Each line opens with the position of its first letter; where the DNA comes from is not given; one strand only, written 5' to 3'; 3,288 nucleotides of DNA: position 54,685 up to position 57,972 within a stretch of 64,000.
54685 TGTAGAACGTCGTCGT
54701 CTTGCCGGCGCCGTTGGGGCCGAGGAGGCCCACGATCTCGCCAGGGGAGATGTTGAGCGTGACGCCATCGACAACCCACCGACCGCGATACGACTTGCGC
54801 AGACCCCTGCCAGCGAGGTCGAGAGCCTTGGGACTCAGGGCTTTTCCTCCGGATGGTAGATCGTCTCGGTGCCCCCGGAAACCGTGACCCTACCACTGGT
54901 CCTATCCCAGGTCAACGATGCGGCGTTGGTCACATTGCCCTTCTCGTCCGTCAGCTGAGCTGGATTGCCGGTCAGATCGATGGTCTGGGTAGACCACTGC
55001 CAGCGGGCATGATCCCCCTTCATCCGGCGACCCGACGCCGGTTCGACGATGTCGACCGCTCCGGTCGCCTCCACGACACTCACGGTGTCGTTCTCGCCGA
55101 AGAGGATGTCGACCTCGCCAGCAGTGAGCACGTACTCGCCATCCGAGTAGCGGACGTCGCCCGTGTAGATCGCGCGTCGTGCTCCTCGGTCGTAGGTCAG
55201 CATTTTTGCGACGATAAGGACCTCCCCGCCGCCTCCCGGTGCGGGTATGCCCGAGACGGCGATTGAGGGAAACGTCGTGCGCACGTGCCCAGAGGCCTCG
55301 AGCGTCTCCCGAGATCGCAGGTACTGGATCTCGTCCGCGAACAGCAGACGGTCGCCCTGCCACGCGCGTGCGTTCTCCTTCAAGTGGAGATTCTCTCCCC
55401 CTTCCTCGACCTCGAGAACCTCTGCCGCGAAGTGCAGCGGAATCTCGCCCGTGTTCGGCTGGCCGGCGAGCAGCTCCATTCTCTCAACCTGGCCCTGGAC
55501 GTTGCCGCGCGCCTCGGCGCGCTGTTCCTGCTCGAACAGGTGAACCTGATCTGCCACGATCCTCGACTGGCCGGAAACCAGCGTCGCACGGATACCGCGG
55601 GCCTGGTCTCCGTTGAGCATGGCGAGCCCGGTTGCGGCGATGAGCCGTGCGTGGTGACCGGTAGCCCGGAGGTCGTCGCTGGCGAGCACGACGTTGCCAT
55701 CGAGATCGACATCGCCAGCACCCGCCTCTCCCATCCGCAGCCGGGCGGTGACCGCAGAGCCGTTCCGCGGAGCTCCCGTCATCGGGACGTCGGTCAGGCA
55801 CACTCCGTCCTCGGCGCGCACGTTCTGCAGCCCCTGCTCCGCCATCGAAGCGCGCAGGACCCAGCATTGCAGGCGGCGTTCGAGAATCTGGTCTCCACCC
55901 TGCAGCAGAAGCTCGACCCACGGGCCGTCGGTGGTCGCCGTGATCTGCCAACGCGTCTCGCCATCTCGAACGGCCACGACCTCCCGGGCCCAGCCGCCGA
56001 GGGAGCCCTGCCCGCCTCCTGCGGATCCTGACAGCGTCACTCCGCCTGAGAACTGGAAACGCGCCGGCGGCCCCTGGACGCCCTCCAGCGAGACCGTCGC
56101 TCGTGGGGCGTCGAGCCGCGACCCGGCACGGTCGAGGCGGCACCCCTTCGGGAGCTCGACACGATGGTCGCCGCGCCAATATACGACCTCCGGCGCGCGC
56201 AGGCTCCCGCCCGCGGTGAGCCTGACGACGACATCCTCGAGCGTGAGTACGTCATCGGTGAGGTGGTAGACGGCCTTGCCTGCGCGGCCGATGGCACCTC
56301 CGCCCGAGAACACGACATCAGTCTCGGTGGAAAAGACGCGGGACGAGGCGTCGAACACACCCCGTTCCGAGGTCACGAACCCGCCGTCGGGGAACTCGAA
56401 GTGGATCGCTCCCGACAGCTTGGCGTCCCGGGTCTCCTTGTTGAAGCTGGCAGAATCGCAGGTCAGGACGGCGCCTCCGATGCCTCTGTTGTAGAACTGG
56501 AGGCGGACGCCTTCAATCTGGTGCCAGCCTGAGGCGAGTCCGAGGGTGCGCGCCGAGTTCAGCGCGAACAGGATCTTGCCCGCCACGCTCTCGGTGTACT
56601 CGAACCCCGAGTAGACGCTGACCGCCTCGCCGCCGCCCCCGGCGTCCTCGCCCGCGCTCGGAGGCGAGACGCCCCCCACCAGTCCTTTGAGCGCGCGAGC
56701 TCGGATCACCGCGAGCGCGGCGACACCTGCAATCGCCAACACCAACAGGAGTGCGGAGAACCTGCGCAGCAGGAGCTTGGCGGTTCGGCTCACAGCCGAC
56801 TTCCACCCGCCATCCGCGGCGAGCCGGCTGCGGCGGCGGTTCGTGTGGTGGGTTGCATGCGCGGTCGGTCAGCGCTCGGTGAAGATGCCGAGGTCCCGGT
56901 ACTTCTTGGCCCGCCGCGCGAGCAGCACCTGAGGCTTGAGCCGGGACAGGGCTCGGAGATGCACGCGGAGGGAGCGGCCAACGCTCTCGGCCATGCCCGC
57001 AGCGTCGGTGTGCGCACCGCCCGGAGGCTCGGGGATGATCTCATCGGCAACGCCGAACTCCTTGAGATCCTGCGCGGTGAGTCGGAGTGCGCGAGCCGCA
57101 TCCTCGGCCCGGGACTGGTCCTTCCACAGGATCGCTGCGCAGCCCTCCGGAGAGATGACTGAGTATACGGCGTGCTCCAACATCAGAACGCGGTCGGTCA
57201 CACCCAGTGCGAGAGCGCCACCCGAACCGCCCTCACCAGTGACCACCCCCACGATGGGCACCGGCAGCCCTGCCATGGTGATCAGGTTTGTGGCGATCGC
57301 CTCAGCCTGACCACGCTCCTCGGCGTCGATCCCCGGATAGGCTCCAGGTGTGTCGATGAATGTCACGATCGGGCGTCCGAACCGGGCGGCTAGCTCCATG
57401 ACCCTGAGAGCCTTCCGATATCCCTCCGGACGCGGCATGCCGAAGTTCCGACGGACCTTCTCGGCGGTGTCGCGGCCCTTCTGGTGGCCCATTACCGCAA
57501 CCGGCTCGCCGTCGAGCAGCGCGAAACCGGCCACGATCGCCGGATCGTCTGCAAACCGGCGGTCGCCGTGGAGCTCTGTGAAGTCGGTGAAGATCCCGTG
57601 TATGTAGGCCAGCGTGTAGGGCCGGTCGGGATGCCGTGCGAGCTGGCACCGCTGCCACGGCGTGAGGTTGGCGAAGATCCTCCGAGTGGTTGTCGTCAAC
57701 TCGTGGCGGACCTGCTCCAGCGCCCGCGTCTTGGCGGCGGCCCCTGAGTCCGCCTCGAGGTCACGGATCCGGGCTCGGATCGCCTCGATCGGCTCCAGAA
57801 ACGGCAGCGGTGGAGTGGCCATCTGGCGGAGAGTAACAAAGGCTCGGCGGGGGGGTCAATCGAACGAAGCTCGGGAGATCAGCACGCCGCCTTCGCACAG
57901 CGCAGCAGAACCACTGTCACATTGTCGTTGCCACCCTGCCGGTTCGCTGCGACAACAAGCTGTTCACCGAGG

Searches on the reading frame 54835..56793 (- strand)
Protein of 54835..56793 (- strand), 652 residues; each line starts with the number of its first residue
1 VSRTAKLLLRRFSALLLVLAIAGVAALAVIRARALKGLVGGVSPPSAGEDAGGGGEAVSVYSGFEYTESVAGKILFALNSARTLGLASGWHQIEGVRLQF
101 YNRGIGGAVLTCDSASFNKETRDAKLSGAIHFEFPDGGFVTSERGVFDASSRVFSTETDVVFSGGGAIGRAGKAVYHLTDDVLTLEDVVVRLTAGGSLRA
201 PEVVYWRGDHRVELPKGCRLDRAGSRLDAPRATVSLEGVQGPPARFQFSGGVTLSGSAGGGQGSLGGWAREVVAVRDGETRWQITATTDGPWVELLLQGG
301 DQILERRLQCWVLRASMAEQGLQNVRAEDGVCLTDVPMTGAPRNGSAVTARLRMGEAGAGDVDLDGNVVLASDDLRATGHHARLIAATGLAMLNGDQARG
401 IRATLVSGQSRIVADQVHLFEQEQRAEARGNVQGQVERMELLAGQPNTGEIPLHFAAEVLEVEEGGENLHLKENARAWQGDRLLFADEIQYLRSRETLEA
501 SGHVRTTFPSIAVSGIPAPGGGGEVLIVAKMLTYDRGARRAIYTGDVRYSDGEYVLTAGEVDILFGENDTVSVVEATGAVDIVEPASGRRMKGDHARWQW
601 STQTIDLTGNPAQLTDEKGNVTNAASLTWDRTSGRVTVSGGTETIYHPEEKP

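Call 50: search_protein_families(library=pfam, proteins=[window:54835-56793:-], max_evalue=0.00001)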
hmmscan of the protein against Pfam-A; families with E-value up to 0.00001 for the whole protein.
window:54835-56793:- (652 aa): 1 family
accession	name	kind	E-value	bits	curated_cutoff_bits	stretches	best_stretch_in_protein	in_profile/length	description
PF03968.19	LptD_N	-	4e-20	72.6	20.4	1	527-634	2-112/113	LptA/(LptD N-terminal domain) LPS transport protein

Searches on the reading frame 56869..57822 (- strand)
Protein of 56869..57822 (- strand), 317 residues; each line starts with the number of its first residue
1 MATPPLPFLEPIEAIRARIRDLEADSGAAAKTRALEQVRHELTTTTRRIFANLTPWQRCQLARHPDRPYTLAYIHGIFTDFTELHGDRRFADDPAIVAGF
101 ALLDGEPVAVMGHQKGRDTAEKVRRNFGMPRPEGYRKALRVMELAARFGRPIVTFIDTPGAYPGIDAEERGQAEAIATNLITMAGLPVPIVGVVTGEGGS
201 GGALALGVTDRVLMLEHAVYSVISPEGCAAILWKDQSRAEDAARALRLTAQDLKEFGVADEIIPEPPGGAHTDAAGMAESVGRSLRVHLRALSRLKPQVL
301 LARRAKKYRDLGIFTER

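Call 50: search_protein_families(library=pfam, proteins=[window:56869-57822:-], max_evalue=0.00001)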
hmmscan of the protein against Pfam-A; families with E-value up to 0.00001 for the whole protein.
window:56869-57822:- (317 aa): 2 families
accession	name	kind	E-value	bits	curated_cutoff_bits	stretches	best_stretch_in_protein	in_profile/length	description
PF03255.19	ACCA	-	3.4e-136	453.9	23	1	7-312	3-310/310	Acetyl co-enzyme A carboxylase carboxyltransferase-like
PF01039.27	Carboxyl_trans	-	3.1e-18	66.1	22.3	1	88-253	278-431/493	Carboxyl transferase domain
